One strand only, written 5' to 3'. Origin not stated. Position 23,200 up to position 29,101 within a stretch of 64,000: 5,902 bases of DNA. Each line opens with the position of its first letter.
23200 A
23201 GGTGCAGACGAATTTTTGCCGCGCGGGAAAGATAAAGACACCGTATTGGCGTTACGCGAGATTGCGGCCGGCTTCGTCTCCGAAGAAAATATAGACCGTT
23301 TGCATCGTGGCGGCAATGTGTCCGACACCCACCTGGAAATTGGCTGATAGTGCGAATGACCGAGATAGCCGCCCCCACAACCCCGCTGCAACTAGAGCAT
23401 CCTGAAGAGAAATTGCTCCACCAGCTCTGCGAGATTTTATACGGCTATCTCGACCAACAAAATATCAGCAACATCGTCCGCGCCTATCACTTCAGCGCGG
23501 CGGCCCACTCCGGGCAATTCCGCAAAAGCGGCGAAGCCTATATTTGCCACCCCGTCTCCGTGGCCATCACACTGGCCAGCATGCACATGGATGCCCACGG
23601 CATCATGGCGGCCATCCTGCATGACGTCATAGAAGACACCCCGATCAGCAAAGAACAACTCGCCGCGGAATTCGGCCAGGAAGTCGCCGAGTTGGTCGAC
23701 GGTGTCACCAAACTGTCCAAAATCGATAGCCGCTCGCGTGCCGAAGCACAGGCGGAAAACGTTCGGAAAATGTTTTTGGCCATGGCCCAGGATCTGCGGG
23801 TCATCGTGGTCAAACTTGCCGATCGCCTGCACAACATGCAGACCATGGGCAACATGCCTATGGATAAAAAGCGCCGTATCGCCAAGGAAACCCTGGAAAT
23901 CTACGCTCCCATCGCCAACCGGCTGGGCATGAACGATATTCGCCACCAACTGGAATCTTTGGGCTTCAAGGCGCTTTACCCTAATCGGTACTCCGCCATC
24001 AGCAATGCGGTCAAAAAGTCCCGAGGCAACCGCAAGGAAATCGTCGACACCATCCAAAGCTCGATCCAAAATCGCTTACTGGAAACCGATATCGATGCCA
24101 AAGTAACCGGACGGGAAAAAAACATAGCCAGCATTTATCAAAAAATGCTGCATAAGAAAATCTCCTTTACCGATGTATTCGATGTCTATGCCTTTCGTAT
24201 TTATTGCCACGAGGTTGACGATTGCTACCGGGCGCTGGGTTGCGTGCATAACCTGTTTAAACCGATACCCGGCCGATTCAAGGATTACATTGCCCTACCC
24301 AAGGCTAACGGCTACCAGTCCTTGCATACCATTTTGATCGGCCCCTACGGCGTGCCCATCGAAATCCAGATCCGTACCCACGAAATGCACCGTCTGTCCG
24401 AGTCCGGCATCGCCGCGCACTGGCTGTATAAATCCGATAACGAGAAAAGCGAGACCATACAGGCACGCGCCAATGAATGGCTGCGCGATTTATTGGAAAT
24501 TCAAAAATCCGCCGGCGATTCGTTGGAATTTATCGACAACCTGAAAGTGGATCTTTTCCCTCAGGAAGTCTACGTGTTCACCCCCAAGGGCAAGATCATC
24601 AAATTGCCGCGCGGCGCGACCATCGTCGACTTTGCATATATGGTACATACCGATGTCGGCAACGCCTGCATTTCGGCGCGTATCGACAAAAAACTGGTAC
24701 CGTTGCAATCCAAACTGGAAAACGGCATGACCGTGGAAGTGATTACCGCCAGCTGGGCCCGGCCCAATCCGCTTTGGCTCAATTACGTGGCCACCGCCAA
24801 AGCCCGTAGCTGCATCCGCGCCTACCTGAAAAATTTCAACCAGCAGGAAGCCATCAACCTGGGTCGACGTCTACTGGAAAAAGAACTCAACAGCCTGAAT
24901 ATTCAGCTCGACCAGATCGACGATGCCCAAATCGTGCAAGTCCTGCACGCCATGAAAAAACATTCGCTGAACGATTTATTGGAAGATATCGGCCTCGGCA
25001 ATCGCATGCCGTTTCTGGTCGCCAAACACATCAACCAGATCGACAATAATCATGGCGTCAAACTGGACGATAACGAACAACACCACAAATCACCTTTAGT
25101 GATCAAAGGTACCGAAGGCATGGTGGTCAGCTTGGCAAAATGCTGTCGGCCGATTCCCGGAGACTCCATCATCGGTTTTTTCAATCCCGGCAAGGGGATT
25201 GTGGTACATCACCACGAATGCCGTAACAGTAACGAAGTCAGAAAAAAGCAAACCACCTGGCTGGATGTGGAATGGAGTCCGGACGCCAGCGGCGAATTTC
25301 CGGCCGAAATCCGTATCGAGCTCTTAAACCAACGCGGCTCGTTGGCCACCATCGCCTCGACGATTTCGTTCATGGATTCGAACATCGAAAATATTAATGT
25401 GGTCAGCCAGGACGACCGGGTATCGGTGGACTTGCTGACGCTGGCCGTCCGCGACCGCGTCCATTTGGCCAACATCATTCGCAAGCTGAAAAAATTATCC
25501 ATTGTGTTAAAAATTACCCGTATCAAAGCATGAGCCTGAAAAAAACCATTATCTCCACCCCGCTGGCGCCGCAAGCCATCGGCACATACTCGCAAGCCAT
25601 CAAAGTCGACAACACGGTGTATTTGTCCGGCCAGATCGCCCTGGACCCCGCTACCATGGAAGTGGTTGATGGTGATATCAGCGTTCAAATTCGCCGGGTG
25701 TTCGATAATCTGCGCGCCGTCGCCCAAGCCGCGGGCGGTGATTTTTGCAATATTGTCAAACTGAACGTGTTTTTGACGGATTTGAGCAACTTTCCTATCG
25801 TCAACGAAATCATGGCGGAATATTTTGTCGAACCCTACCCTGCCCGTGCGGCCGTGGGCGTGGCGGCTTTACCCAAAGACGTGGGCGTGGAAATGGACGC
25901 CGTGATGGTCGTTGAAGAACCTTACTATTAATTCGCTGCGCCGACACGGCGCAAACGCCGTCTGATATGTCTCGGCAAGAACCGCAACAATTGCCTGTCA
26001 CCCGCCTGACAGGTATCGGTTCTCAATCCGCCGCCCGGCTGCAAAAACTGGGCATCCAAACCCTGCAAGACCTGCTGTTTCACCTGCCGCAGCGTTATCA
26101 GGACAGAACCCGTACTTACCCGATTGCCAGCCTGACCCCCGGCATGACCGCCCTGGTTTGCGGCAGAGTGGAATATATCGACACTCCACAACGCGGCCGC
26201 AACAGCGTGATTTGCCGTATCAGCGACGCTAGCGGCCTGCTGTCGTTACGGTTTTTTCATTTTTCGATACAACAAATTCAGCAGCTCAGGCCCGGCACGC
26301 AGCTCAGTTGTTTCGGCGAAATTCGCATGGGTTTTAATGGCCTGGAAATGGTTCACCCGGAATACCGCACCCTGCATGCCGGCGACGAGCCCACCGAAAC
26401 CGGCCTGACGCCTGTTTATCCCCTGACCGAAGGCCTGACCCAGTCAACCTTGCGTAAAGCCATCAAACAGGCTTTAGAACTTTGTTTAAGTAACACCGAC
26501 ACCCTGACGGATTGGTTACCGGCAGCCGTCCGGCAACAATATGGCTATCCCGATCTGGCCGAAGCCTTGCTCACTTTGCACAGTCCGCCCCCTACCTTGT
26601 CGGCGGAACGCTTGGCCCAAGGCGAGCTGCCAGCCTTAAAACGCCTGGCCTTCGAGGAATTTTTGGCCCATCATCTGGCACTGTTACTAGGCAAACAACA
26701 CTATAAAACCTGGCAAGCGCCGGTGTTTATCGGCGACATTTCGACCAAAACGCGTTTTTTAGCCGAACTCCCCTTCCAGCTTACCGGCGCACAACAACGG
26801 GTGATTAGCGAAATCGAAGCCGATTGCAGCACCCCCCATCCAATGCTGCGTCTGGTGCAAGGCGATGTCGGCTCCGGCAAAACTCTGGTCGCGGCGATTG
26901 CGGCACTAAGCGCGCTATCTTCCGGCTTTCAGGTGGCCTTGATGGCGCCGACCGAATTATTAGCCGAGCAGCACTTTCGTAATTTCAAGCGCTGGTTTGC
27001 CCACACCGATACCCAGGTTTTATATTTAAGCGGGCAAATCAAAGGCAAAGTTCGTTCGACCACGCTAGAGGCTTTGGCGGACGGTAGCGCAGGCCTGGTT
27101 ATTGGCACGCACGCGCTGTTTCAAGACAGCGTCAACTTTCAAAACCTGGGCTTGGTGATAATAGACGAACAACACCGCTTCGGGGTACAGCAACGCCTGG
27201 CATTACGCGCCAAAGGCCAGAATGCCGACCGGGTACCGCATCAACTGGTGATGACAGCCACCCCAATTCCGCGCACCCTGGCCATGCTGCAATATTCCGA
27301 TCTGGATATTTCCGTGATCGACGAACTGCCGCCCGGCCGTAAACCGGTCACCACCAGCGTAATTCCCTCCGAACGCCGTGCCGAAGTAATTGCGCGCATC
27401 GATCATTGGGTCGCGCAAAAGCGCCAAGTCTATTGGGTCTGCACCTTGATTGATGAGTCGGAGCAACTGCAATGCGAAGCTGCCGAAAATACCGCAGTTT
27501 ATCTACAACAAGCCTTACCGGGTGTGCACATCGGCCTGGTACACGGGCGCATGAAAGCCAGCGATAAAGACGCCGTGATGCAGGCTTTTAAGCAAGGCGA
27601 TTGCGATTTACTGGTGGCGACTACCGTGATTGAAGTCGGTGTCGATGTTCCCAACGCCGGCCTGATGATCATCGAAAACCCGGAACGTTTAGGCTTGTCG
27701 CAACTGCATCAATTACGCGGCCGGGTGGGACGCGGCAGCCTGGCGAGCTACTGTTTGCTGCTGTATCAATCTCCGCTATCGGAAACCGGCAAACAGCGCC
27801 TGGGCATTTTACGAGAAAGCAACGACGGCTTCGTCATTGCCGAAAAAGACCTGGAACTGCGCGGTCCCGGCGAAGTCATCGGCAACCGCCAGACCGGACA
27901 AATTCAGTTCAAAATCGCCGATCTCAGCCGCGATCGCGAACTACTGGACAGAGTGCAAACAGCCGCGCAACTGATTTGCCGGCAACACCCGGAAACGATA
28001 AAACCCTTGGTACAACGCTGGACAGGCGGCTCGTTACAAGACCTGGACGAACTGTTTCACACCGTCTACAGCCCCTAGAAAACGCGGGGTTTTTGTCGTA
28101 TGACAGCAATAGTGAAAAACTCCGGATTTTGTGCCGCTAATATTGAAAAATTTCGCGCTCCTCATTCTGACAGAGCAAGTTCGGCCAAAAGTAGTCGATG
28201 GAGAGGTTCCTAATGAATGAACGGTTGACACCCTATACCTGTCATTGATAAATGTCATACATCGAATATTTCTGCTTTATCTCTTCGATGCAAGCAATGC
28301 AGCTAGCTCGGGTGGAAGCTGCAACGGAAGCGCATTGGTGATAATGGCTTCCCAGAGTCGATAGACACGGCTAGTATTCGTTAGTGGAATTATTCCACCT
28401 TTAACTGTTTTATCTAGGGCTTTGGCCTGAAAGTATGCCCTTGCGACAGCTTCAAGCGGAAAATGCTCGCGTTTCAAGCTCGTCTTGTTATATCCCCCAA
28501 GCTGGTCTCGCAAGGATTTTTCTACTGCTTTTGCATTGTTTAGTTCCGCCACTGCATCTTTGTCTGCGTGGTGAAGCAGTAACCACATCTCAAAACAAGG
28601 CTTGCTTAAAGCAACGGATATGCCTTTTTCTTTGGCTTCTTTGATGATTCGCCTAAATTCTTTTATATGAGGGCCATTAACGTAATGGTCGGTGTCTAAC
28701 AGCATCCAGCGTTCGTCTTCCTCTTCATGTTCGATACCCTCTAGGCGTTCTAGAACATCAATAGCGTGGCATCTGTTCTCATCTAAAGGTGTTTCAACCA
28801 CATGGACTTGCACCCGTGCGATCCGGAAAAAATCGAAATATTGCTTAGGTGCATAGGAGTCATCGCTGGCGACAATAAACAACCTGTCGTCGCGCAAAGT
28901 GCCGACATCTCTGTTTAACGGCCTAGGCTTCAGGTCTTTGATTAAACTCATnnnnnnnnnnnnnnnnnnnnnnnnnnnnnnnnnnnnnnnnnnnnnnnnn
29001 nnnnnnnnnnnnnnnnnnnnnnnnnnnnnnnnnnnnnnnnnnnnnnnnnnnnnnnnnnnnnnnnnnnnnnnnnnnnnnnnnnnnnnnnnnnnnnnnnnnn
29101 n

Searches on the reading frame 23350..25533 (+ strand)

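Call 64: search_protein_families(library=pfam, proteins=[window:23350-25533:+], max_evalue=0.00001)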
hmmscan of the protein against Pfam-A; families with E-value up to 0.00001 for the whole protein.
window:23350-25533:+ (727 aa): 6 families
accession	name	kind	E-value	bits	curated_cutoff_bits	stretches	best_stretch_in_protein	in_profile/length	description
PF13328.12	HD_4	-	5.9e-50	169.5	27.2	1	45-194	1-155/156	HD domain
PF04607.23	RelA_SpoT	-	1.5e-41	141.7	27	1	254-364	1-112/113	Region found in RelA / SpoT proteins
PF02824.27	TGS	-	3.8e-20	72.1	22.2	1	407-466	1-60/60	TGS domain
PF13291.12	ACT_4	-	1.3e-14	55.1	27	1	648-724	3-80/80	ACT domain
PF19296.4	RelA_AH_RIS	-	1.1e-13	52.2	23.8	1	479-558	3-79/185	RelA/SpoT, AH and RIS domains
PF01966.28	HD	-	9.6e-11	42.4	22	1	64-163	1-116/116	HD domain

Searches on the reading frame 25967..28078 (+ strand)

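Call 64: search_protein_families(library=pfam, proteins=[window:25967-28078:+], max_evalue=0.00001)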
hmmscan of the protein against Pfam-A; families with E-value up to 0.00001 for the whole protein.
window:25967-28078:+ (703 aa): 5 families
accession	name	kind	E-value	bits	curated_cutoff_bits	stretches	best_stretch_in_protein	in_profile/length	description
PF00270.35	DEAD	-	5e-26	91.8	26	1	275-439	3-165/167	DEAD/DEAH box helicase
PF00271.37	Helicase_C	-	1.9e-23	83.2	23.5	1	482-589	12-108/110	Helicase conserved C-terminal domain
PF17191.10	RecG_wedge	-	2.6e-19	69.8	23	1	15-170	6-159/162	RecG wedge domain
PF19833.4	RecG_dom3_C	-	4.9e-12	46.2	26.8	1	619-680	2-64/87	ATP-dependent DNA helicase RecG, domain 3, C-terminal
PF04851.21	ResIII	-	2.1e-11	44.5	22.5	1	271-433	3-162/164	Type III restriction enzyme, res subunit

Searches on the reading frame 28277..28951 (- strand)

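Call 64: search_protein_families(library=pfam, proteins=[window:28277-28951:-], max_evalue=0.00001)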
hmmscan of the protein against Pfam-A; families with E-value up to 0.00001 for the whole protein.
window:28277-28951:- (224 aa): 1 family
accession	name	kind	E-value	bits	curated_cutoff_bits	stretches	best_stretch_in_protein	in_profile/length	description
PF13707.11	RloB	-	4.1e-19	70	31.5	1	31-202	7-194/195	RloB-like protein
